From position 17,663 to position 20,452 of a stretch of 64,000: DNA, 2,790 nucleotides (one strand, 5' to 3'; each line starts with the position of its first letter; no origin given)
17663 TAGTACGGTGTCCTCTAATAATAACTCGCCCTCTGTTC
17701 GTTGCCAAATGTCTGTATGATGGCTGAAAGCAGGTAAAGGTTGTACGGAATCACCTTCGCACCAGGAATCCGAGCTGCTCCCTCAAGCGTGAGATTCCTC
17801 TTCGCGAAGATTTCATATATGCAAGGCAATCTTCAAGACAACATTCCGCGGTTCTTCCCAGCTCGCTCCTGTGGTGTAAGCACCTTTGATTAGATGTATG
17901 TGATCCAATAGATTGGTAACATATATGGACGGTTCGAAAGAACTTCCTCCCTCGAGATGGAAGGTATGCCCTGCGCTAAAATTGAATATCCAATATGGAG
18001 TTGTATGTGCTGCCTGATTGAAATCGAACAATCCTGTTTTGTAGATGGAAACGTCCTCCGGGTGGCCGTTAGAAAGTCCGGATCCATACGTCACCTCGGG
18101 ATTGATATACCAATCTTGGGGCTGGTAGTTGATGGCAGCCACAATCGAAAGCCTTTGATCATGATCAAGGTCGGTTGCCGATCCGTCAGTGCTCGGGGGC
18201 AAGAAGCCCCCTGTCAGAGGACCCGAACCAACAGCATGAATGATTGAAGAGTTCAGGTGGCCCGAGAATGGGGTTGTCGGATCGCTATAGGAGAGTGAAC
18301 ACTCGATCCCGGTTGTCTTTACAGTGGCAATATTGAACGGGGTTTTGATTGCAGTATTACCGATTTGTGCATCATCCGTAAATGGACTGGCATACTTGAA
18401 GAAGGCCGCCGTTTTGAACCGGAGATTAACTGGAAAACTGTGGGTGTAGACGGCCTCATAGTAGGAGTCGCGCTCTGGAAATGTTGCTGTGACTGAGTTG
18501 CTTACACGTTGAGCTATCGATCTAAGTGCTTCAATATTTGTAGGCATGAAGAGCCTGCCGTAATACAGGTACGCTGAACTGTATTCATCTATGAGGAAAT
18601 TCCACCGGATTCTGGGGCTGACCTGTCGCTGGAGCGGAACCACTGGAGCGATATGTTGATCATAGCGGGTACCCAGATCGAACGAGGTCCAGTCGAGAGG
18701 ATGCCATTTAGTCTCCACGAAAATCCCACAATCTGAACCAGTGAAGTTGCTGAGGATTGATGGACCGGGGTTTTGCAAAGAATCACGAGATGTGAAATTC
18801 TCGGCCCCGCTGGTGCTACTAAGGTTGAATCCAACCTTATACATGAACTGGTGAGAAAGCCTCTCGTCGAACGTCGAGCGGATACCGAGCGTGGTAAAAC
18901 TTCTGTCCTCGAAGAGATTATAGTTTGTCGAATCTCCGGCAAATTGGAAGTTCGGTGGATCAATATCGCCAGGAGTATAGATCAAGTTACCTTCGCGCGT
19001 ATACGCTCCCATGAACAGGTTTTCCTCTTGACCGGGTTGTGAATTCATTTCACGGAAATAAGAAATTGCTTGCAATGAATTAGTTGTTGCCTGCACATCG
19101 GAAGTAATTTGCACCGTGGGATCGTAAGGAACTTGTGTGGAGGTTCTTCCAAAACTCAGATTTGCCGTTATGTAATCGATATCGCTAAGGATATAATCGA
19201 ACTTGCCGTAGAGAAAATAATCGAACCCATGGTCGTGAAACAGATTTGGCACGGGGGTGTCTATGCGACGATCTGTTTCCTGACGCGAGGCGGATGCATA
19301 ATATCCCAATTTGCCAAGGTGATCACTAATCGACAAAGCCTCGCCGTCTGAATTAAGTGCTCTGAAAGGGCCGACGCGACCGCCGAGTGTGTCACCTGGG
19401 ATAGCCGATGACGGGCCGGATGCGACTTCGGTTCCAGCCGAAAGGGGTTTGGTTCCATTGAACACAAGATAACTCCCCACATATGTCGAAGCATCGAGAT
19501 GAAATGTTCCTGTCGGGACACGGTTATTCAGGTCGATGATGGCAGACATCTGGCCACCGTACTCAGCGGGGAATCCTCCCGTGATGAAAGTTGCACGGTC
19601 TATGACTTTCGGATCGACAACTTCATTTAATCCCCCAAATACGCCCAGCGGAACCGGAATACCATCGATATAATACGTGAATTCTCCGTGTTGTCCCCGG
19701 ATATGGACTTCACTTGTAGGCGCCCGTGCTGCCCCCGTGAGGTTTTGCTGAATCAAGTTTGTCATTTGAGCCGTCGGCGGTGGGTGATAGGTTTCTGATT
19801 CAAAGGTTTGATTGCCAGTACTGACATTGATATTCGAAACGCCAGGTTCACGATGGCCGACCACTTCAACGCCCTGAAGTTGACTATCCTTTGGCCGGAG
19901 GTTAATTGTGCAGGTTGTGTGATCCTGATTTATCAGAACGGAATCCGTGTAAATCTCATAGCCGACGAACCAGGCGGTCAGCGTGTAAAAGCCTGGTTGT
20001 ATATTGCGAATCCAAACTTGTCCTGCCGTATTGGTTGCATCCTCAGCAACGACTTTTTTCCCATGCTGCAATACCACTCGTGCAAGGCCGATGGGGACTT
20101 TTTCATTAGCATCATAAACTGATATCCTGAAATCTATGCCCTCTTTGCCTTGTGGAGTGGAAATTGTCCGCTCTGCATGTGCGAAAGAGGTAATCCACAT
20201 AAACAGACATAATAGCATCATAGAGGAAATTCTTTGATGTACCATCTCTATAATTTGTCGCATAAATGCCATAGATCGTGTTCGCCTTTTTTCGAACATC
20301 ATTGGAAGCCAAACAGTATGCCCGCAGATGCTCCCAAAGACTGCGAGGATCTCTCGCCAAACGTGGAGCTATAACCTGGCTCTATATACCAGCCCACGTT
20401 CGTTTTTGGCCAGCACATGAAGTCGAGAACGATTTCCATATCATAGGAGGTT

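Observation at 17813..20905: TonB-dependent receptor operon under a DtxR/MntR-type operator (candidate TonB-dependent Mn/Fe uptake)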

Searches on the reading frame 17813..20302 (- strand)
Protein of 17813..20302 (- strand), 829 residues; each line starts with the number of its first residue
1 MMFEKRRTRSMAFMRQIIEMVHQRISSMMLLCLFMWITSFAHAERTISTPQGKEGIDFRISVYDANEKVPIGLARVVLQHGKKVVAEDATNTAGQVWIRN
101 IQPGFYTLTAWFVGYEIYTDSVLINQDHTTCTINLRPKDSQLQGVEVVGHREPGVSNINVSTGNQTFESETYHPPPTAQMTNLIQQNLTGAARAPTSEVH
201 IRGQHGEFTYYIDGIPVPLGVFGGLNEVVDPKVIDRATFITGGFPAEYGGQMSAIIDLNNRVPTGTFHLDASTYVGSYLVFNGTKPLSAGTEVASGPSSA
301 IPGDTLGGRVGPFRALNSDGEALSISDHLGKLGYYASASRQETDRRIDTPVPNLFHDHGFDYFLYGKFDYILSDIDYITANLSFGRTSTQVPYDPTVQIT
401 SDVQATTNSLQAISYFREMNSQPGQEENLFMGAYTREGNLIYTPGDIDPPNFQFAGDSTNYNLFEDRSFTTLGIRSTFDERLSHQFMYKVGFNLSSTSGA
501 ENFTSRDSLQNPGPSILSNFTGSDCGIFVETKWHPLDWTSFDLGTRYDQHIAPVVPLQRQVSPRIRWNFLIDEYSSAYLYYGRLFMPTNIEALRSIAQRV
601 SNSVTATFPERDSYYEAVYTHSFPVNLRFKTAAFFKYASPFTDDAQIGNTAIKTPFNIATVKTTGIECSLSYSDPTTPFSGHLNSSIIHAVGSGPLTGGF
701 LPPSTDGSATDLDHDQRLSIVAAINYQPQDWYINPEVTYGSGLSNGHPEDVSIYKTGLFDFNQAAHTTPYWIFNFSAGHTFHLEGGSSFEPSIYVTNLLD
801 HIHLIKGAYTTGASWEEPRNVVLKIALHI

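Call 7: search_protein_families(library=pfam, proteins=[window:17813-20302:-], max_evalue=0.01)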
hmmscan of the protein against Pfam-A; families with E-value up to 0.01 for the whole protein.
window:17813-20302:- (829 aa): 4 families
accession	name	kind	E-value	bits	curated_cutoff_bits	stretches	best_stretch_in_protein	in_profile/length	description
PF13620.12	CarboxypepD_reg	-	6.4e-08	33.3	32.3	1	61-133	5-79/82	Carboxypeptidase regulatory-like domain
PF13715.12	CarbopepD_reg_2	-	2.4e-07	31.1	32.2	1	62-147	5-88/88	CarboxypepD_reg-like domain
PF14686.12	fn3_3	-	0.0001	22.5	24.4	1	90-130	31-73/75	Polysaccharide lyase family 4, domain II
PF07715.20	Plug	-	0.0021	19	23.9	1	190-251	39-102/107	TonB-dependent Receptor Plug Domain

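Call 9: search_protein_families(library=ncbifam, proteins=[window:17813-20302:-], max_evalue=0.01)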
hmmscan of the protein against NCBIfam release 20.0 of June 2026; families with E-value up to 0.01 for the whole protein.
window:17813-20302:- (829 aa): 3 families
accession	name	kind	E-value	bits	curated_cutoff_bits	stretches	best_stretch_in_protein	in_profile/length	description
NF041535.1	TonB_rec_PqqU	equivalog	0.0012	17.3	1200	1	209-282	78-151/676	TonB-dependent receptor PqqU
NF052345.1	S_layer_anammox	exception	0.0028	15.1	1400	1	61-140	1318-1396/1596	Kustd1514 family S-layer glycoprotein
TIGR04056.1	OMP_RagA_SusC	subfamily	0.0041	15.5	368.25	0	90-190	31-124/981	SusC/RagA family TonB-linked outer membrane protein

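Call 12: find_homologous_proteins(query=window:17816-20302:-, max_evalue=0.001)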
Query window:17816-20302:- (829 aa): 724 proteins with E <= 0.001 among 8000 candidates; the best 120 are listed.
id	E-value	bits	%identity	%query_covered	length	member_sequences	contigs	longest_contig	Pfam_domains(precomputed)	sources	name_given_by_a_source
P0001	0.0e+0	1901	100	99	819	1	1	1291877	PF13715.13,PF13620.13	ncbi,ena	-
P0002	0.0e+0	1630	86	98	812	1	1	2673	PF13715.13,PF13620.13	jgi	jgi:TonB dependent receptor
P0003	0.0e+0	1622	86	98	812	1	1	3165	-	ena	-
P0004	0.0e+0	1619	85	98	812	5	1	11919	PF13620.13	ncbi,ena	-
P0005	0.0e+0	1616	86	98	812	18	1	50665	PF13620.13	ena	-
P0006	0.0e+0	1575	84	98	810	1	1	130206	PF13715.13,PF13620.13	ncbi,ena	-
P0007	0.0e+0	1572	85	96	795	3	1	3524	PF13715.13,PF13620.13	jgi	jgi:hypothetical protein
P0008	0.0e+0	1571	83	97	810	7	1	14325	PF13620.13,PF00593.31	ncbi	ncbi:MAG: TonB-dependent receptor [Candidatus Kryptoniota bacterium]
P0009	0.0e+0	1500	80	98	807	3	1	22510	PF13620.13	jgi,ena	-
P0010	0.0e+0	1487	80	94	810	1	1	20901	PF13715.13,PF13620.13,PF00593.31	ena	-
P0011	0.0e+0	1470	78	97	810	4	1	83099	PF13620.13,PF00593.31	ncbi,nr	ncbi:MAG TPA: TonB-dependent receptor [Bacteroidota bacterium]|nr:TonB-dependent receptor [Bacteroid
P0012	0.0e+0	1469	78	97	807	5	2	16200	PF13715.13,PF13620.13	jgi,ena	-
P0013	0.0e+0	1461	80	95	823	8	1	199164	PF13715.13,PF13620.13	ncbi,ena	-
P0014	0.0e+0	1442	78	95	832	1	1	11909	PF13715.13,PF13620.13,PF00593.31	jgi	jgi:TonB dependent receptor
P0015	0.0e+0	1439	81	92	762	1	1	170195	PF13620.13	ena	-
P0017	0.0e+0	1399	74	97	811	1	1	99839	PF13620.13,PF00593.31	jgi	jgi:hypothetical protein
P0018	0.0e+0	1392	72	100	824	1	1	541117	PF13620.13,PF00593.31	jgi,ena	jgi:hypothetical protein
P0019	0.0e+0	1368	72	97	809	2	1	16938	PF13620.13,PF00593.31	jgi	jgi:hypothetical protein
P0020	0.0e+0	1356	71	98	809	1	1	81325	PF13620.13,PF00593.31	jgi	jgi:TonB dependent receptor-like, beta-barrel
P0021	0.0e+0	1356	73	95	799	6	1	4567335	PF13620.13,PF00593.31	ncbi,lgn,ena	-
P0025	0.0e+0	1333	72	97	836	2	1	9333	PF00593.31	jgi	jgi:hypothetical protein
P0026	0.0e+0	1305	70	97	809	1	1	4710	PF13715.13,PF24025.2,PF13620.13,PF00593.31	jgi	jgi:hypothetical protein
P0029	0.0e+0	1291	69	97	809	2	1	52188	PF13715.13,PF24025.2,PF13620.13,PF00593.31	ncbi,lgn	ncbi:MAG: TonB-dependent receptor [Bacteroidota bacterium]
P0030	0.0e+0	1283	69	97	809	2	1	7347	PF13715.13,PF24025.2,PF13620.13,PF00593.31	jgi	jgi:hypothetical protein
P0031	0.0e+0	1282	70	93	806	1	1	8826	PF13715.13,PF13620.13,PF00593.31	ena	-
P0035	0.0e+0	1245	69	93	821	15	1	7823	PF13620.13,PF00593.31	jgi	-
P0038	0.0e+0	1240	67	95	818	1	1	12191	PF13620.13,PF00593.31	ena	-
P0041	0.0e+0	1236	68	95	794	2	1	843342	PF13620.13,PF00593.31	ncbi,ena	-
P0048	0.0e+0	1219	66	98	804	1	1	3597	PF13620.13,PF00593.31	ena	-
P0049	0.0e+0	1218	67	97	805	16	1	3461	PF13715.13,PF13620.13,PF00593.31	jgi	-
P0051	0.0e+0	1213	65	98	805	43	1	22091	PF13715.13,PF13620.13,PF00593.31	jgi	jgi:hypothetical protein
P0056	0.0e+0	1201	67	94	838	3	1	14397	PF13620.13,PF00593.31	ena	-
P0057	0.0e+0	1201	66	97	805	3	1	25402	PF13620.13,PF00593.31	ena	-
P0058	0.0e+0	1200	65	95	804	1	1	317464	PF13715.13,PF13620.13,PF00593.31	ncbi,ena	-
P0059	0.0e+0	1199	65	97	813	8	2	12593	PF13620.13,PF00593.31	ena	-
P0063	0.0e+0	1192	66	94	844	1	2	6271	PF13715.13,PF13620.13,PF00593.31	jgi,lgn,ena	jgi:hypothetical protein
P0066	0.0e+0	1189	64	98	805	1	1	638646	PF13620.13,PF00593.31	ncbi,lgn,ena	-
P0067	0.0e+0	1189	65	97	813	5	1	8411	PF13715.13,PF13620.13,PF00593.31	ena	-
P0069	0.0e+0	1184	66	94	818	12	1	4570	PF13620.13,PF00593.31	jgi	jgi:hypothetical protein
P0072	0.0e+0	1182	65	96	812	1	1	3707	PF13620.13,PF00593.31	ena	-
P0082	0.0e+0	1172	66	94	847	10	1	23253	PF13715.13,PF24025.2,PF13620.13,PF00593.31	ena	-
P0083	0.0e+0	1171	63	100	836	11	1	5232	PF13620.13,PF00593.31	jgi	jgi:hypothetical protein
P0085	0.0e+0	1168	65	94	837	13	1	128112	PF13715.13,PF13620.13,PF00593.31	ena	-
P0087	0.0e+0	1166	65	94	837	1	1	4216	PF13715.13,PF13620.13,PF00593.31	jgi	jgi:outer membrane receptor protein involved in Fe transport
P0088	0.0e+0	1166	65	94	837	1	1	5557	PF13715.13,PF13620.13,PF00593.31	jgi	jgi:outer membrane receptor protein involved in Fe transport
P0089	0.0e+0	1166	65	94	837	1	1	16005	PF13715.13,PF13620.13,PF00593.31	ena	-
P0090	0.0e+0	1166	65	94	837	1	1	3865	PF13715.13,PF13620.13,PF00593.31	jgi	-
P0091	0.0e+0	1166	65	94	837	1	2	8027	PF13715.13,PF13620.13,PF00593.31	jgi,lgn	jgi:outer membrane receptor protein involved in Fe transport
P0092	0.0e+0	1166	65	94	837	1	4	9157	PF13715.13,PF13620.13,PF00593.31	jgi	jgi:outer membrane receptor protein involved in Fe transport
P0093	0.0e+0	1166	65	94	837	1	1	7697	PF13715.13,PF13620.13,PF00593.31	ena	-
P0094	0.0e+0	1165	65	94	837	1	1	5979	PF13715.13,PF13620.13,PF00593.31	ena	-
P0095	0.0e+0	1164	65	94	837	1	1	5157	PF13715.13,PF13620.13,PF00593.31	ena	-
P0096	0.0e+0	1164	65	94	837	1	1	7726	PF13715.13,PF13620.13,PF00593.31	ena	-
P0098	0.0e+0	1163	65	94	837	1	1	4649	PF13715.13,PF13620.13,PF00593.31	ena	-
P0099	0.0e+0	1163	62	99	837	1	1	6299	PF13620.13,PF00593.31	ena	-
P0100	0.0e+0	1163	65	94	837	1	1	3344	PF13715.13,PF13620.13,PF00593.31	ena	-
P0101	0.0e+0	1163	65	94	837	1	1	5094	PF13715.13,PF13620.13,PF00593.31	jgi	jgi:outer membrane receptor protein involved in Fe transport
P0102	0.0e+0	1162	65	94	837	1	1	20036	PF13715.13,PF13620.13,PF00593.31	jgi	jgi:outer membrane receptor protein involved in Fe transport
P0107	0.0e+0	1160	65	96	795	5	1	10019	PF13715.13,PF13620.13,PF00593.31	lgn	-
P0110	0.0e+0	1157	65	93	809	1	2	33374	PF13715.13,PF13620.13,PF00593.31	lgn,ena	-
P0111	0.0e+0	1156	65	94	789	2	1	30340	PF13620.13,PF00593.31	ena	-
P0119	0.0e+0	1135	62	97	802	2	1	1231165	PF13620.13,PF00593.31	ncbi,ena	-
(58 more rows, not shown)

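Call 22: search_solved_structures(query=A2, max_evalue=1)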
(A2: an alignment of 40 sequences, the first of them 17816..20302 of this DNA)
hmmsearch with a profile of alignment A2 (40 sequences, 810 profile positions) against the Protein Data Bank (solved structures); distinct sequences matched with E-value up to 1: 1.
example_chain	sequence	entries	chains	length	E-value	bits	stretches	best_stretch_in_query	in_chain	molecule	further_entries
4v4c_B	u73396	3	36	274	0.0091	17.2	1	53-109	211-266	Pyrogallol hydroxytransferase small subunit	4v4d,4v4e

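Call 29: find_related_loci(query=A2, collection=genome_contigs, flank=10000)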
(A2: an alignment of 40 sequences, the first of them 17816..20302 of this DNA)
Query A2 (829 aa) in genome_contigs; peptide patterns used: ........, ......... (x = any residue, [..] = any of these).
274 stretches matched a pattern; 219 encode a relative of the query (tblastn E <= 1e-3); the best 80 are kept; 76 distinct loci.
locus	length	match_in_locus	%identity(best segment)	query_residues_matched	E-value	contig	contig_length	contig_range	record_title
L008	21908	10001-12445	85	15-829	0e+0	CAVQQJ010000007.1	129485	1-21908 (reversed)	MAG: uncultured Bacteroidetes bacterium isolate MFD01476.bin.2.182 genome assembly, contig: contig_23538, whole genome s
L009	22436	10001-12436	85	18-829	0e+0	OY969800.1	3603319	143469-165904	MAG: uncultured Bacteroidetes bacterium isolate MFD01476.bin.1.32 genome assembly, chromosome: 1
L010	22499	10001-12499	83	1-829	0e+0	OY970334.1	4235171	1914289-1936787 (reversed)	MAG: uncultured Bacteroidetes bacterium isolate MFD05512.bin.c.1 genome assembly, chromosome: 1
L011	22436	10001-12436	84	18-829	0e+0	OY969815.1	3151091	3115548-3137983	MAG: uncultured Bacteroidetes bacterium isolate MFD01188.bin.c.1 genome assembly, chromosome: 1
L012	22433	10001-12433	84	19-829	0e+0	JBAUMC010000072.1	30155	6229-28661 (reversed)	MAG: Bacteroidota bacterium isolate MFD05467_ilm_asm_bin20 k127_38761, whole genome shotgun sequence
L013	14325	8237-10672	83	18-829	0e+0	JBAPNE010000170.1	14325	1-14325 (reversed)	MAG: Candidatus Kryptoniota bacterium isolate MFD01124_ilm_asm_bin8 k127_304869, whole genome shotgun sequence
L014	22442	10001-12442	83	16-829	0e+0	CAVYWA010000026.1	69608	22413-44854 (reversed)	MAG: uncultured Bacteroidetes bacterium isolate MFD01476.bin.1.210 genome assembly, contig: contig_96686, whole genome s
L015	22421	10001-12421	78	28-829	0e+0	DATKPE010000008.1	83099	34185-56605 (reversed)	MAG TPA_asm: Bacteroidota bacterium isolate SMAG_U14783 k141_2726655, whole genome shotgun sequence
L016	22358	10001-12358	80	44-829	0e+0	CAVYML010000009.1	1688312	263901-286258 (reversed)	MAG: Ignavibacteriota bacterium isolate MFD01231.bin.1.4 genome assembly, contig: contig_6831, whole genome shotgun sequ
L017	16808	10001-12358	80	44-829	0e+0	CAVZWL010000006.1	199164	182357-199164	MAG: Ignavibacteriota bacterium isolate MFD01476.bin.2.1 genome assembly, contig: contig_31698, whole genome shotgun seq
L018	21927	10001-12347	82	48-829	0e+0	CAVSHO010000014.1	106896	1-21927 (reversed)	MAG: Ignavibacteriota bacterium isolate MFD01476.bin.2.68 genome assembly, contig: contig_90547, whole genome shotgun se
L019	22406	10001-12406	72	29-828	0e+0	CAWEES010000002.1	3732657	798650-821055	MAG: uncultured Bacteroidetes bacterium isolate MFD01188.bin.1.46 genome assembly, contig: contig_4108, whole genome sho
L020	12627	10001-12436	72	19-829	0e+0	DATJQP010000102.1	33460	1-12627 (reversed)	MAG TPA_asm: Bacteroidota bacterium isolate SMAG_U14944 k141_4847111, whole genome shotgun sequence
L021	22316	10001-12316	71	59-829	0e+0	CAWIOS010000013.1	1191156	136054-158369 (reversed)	MAG: Ignavibacteriota bacterium isolate MFD01476.bin.1.169 genome assembly, contig: contig_34301, whole genome shotgun s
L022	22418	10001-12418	68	20-828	0e+0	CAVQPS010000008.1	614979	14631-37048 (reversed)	MAG: uncultured Ignavibacteriales bacterium isolate MFD01476.bin.1.135 genome assembly, contig: contig_37303, whole geno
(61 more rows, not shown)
